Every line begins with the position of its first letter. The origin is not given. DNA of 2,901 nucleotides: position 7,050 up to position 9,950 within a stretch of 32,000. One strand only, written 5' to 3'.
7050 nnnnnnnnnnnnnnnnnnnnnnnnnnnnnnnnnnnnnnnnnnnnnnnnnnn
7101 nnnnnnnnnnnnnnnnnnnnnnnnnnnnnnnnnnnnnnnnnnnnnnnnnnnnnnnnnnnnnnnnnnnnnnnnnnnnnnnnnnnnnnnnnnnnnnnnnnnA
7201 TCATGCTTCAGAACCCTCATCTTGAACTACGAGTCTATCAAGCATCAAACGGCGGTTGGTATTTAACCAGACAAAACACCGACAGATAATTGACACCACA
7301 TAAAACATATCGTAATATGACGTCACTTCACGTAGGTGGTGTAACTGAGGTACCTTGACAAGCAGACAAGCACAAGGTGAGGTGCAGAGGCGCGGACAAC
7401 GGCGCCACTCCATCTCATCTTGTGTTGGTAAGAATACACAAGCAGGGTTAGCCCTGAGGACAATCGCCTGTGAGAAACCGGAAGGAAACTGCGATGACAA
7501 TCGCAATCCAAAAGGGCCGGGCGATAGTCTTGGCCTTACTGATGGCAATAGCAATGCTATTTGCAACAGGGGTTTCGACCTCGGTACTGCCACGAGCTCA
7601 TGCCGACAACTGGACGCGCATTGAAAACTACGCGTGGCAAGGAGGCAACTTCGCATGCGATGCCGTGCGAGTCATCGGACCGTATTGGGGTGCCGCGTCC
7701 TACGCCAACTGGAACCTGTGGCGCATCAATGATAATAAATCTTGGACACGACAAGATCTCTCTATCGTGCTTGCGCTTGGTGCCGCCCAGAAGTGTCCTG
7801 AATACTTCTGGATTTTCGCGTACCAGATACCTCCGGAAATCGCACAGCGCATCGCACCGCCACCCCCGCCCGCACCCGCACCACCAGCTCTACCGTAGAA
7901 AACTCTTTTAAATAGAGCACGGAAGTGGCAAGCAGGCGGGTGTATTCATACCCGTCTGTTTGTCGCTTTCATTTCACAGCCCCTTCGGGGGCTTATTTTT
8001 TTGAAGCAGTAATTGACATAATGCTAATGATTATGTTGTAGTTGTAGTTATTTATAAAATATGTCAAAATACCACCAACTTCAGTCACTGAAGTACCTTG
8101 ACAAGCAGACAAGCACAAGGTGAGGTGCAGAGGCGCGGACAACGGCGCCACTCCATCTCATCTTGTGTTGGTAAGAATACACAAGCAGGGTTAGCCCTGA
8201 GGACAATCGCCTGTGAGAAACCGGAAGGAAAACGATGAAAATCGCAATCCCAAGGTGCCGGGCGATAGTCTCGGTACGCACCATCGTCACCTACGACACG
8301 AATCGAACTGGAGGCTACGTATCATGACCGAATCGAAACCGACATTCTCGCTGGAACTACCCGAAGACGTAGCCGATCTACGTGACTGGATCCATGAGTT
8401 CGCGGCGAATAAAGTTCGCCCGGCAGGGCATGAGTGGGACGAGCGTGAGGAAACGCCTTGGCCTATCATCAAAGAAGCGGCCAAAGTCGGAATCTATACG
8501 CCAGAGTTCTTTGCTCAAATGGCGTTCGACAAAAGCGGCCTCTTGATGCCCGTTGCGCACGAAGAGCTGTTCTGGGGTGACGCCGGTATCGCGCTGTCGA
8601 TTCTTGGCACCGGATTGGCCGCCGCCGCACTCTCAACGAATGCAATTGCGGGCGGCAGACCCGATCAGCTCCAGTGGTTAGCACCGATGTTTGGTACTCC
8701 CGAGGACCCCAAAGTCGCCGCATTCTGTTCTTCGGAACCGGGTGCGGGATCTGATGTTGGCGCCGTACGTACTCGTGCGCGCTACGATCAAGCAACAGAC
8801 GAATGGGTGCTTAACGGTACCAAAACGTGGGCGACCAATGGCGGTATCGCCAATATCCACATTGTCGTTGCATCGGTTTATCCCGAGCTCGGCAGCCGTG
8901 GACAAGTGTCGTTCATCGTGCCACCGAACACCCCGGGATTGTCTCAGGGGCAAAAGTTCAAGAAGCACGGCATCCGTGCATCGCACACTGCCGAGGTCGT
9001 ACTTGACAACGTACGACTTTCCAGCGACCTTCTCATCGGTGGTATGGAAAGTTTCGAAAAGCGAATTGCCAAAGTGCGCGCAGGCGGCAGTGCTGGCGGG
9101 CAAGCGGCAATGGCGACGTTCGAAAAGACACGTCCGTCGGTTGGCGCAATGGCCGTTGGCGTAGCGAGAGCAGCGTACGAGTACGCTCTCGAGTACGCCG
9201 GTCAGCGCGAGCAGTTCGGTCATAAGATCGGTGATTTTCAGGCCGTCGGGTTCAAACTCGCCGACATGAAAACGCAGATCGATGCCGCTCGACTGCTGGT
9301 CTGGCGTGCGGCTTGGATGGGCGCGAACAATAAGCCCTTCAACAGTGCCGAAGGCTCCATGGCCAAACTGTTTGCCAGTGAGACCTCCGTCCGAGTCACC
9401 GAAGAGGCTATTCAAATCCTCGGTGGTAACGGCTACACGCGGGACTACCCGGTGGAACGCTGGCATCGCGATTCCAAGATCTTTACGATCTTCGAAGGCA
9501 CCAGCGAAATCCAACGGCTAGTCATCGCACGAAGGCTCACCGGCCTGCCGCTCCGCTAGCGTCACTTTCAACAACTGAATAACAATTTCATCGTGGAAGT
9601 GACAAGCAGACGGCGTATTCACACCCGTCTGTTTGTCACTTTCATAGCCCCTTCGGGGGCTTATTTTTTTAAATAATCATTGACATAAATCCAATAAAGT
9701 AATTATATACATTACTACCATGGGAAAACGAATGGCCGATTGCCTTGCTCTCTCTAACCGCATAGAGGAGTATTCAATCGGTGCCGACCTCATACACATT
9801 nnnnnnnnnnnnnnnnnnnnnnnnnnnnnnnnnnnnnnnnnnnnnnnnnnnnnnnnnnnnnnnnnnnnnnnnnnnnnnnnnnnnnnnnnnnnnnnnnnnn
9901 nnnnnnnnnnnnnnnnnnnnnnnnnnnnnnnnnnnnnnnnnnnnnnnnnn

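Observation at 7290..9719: Two tandem expression cassettes with identical shells but unrelated, GC-richer cargo: possible gene-capture or cassette-exchange locus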

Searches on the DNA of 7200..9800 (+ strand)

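Call 7: search_rna_families(source=window, start=7200, end=9800, threshold=evalue, max_evalue=10, show_alignments=3)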
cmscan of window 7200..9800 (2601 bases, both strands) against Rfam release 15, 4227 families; matches with E-value up to 10: 12.
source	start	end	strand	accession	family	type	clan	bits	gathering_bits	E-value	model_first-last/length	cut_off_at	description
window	9594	9644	-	RF04002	MIR6143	Gene; miRNA;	-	25.3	75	0.071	19-71/89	no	MIR6143 microRNA precursor family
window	8106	8175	-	RF03846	mir-4861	Gene; miRNA;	-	22.8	100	0.14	1-94/94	no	mir-4861 microRNA precursor family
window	9569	9678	+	RF02502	Atu_C8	Gene; sRNA;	-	22.5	50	0.24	1-122/122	no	Rhizobiales sRNA Atu_C8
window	9591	9646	-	RF01013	mir-577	Gene; miRNA;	-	21.3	100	0.95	1-86/86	no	mir-577 microRNA precursor family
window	7967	8071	-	RF02084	STnc130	Gene; sRNA;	-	20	55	8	1-135/135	no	Enterobacteria sRNA STnc130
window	7973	8102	-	RF00082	SraG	Gene; sRNA;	-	18.7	50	4.2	1-177/177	no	SraG RNA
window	9606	9670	+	RF01489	sbrA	Gene; sRNA;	-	17.6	45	2.9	1-71/71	no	Listeria sRNA sbrA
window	7942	8002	+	RF01489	sbrA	Gene; sRNA;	-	17.4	45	3.4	1-71/71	no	Listeria sRNA sbrA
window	7595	7676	+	RF01781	ASdes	Gene; sRNA;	-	15.8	40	4.9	1-68/68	no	ASdes TB sRNA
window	9596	9644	+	RF00130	mir-192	Gene; miRNA;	-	15.5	54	6.7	18-60/76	no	mir-192/215 microRNA precursor family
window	9634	9660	+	RF01716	PhotoRC-I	Cis-reg;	-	13.9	45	3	1-44/44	no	PhotoRC-I RNA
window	7976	7992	+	RF01716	PhotoRC-I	Cis-reg;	-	13.1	45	5.1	28-44/44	no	PhotoRC-I RNA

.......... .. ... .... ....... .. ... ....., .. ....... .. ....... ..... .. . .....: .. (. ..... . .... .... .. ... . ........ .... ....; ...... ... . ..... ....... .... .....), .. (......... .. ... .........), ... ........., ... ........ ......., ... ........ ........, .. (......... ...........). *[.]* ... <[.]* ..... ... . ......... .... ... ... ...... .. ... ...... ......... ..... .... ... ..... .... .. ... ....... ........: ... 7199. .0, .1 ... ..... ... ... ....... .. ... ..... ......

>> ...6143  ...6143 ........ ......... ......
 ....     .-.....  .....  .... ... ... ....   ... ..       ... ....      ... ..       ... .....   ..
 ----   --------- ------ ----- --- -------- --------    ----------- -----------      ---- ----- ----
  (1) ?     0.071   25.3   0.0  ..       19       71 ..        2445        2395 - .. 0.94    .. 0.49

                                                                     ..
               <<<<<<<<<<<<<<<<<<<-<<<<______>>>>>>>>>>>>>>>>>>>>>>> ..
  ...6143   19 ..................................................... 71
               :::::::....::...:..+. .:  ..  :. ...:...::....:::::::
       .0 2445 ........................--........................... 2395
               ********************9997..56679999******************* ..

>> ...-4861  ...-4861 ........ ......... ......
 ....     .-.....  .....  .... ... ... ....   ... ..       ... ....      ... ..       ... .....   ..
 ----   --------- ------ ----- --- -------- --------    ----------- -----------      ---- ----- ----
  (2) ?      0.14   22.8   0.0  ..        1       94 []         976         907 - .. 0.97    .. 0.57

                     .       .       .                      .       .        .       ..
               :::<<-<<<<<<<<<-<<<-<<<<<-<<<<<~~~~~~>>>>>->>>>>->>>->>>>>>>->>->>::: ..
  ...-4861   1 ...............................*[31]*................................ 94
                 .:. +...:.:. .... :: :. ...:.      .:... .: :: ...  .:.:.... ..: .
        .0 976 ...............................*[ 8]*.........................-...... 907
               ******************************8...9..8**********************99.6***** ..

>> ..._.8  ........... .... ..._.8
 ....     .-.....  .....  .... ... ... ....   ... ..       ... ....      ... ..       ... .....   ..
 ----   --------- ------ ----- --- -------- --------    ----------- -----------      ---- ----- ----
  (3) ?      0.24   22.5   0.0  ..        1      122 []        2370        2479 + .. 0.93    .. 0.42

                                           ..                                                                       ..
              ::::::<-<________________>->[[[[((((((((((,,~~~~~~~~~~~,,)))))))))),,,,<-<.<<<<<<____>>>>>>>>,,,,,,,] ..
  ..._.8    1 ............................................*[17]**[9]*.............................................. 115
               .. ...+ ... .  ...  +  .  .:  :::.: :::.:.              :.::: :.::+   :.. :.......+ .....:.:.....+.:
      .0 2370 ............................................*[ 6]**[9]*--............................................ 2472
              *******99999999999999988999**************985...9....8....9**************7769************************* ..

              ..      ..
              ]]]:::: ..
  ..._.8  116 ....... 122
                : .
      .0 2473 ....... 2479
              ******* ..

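Call 43: search_rna_families(sources=[L002, L004, L011, L012, L014, L017, L018, L019, L023, L024, L026, L027, L028, L030, L033, L043, L048], threshold=gathering, show_alignments=2)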
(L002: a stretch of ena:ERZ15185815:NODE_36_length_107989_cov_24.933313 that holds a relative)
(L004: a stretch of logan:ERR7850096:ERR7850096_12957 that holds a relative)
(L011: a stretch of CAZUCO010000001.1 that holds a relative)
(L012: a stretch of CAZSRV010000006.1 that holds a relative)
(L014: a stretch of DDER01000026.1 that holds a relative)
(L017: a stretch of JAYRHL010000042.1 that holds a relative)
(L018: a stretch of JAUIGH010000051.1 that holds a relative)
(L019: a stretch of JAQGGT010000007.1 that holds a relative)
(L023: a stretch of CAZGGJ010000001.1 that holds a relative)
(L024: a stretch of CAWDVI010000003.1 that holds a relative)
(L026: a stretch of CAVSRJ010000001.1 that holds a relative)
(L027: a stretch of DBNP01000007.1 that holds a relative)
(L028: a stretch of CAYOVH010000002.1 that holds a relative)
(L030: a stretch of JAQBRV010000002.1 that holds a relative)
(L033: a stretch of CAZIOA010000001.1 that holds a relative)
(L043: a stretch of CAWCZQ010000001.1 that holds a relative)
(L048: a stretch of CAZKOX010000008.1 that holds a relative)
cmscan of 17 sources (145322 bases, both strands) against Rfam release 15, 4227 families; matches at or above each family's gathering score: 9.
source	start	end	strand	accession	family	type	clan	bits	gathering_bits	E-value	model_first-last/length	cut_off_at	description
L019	7080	7153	-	RF00005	tRNA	Gene; tRNA;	CL00001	63.3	29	4.9e-11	1-71/71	no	tRNA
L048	3754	3825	-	RF00005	tRNA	Gene; tRNA;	CL00001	60.8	29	2.4e-10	1-71/71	no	tRNA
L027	3677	3754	-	RF03147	RAGATH-10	Gene; sRNA;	-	60.5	41.2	1.2e-08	1-82/82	no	RAGATH-10 RNA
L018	2545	2616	-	RF00005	tRNA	Gene; tRNA;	CL00001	59.9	29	4.3e-10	1-71/71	no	tRNA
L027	4037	4118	-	RF00005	tRNA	Gene; tRNA;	CL00001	58.9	29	8.3e-10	1-71/71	no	tRNA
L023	5301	5384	-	RF00005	tRNA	Gene; tRNA;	CL00001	55.8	29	5.6e-09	1-71/71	no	tRNA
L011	1223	1309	+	RF03147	RAGATH-10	Gene; sRNA;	-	48.2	41.2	1.2e-05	1-82/82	no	RAGATH-10 RNA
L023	1039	1104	-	RF03147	RAGATH-10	Gene; sRNA;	-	43.8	41.2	0.00014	1-82/82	no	RAGATH-10 RNA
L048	4537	4594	+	RF00005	tRNA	Gene; tRNA;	CL00001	41.8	29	4.1e-05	1-56/71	3'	tRNA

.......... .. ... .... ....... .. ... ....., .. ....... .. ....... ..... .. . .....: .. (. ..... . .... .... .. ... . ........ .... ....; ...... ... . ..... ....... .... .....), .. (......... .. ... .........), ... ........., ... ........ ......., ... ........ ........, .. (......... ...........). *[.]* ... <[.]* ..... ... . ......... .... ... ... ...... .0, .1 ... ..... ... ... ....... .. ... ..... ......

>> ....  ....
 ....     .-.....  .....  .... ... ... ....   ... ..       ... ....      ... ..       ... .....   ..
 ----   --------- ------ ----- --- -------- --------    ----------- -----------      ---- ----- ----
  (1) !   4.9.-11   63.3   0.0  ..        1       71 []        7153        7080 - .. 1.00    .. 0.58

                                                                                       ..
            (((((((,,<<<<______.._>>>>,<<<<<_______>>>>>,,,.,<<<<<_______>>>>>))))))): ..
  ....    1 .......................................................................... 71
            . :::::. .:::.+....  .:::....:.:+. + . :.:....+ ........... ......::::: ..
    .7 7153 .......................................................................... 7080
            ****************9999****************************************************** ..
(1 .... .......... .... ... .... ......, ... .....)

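Call 44: search_rna_families(sources=[L030, L011, L027, L023, L043, L012, L004], threshold=evalue, max_evalue=0.1, show_alignments=6)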
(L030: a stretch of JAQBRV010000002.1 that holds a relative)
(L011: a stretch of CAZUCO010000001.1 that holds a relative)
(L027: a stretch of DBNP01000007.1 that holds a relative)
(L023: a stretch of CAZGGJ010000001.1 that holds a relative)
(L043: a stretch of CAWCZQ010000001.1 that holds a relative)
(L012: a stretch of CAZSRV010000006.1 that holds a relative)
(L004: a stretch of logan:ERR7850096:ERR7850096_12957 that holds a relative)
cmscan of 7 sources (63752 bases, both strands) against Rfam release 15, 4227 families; matches with E-value up to 0.1: 9.
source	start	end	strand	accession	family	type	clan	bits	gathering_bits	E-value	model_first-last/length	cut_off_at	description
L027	3677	3754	-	RF03147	RAGATH-10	Gene; sRNA;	-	60.5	41.2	5.4e-09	1-82/82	no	RAGATH-10 RNA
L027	4037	4118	-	RF00005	tRNA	Gene; tRNA;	CL00001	58.9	29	3.6e-10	1-71/71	no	tRNA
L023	5301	5384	-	RF00005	tRNA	Gene; tRNA;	CL00001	55.8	29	2.5e-09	1-71/71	no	tRNA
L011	1223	1309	+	RF03147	RAGATH-10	Gene; sRNA;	-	48.2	41.2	5.2e-06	1-82/82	no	RAGATH-10 RNA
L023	1039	1104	-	RF03147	RAGATH-10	Gene; sRNA;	-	43.8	41.2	6.1e-05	1-82/82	no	RAGATH-10 RNA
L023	487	543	-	RF00008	Hammerhead_3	Gene; ribozyme;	CL00010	39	48.5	6.6e-05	1-54/54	no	Hammerhead ribozyme (type III)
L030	2692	2746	+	RF00008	Hammerhead_3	Gene; ribozyme;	CL00010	38.1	48.5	0.00012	1-54/54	no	Hammerhead ribozyme (type III)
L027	3078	3132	-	RF00008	Hammerhead_3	Gene; ribozyme;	CL00010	38.1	48.5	0.00012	1-54/54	no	Hammerhead ribozyme (type III)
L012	4257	4312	-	RF00008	Hammerhead_3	Gene; ribozyme;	CL00010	33.1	48.5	0.0031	1-54/54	no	Hammerhead ribozyme (type III)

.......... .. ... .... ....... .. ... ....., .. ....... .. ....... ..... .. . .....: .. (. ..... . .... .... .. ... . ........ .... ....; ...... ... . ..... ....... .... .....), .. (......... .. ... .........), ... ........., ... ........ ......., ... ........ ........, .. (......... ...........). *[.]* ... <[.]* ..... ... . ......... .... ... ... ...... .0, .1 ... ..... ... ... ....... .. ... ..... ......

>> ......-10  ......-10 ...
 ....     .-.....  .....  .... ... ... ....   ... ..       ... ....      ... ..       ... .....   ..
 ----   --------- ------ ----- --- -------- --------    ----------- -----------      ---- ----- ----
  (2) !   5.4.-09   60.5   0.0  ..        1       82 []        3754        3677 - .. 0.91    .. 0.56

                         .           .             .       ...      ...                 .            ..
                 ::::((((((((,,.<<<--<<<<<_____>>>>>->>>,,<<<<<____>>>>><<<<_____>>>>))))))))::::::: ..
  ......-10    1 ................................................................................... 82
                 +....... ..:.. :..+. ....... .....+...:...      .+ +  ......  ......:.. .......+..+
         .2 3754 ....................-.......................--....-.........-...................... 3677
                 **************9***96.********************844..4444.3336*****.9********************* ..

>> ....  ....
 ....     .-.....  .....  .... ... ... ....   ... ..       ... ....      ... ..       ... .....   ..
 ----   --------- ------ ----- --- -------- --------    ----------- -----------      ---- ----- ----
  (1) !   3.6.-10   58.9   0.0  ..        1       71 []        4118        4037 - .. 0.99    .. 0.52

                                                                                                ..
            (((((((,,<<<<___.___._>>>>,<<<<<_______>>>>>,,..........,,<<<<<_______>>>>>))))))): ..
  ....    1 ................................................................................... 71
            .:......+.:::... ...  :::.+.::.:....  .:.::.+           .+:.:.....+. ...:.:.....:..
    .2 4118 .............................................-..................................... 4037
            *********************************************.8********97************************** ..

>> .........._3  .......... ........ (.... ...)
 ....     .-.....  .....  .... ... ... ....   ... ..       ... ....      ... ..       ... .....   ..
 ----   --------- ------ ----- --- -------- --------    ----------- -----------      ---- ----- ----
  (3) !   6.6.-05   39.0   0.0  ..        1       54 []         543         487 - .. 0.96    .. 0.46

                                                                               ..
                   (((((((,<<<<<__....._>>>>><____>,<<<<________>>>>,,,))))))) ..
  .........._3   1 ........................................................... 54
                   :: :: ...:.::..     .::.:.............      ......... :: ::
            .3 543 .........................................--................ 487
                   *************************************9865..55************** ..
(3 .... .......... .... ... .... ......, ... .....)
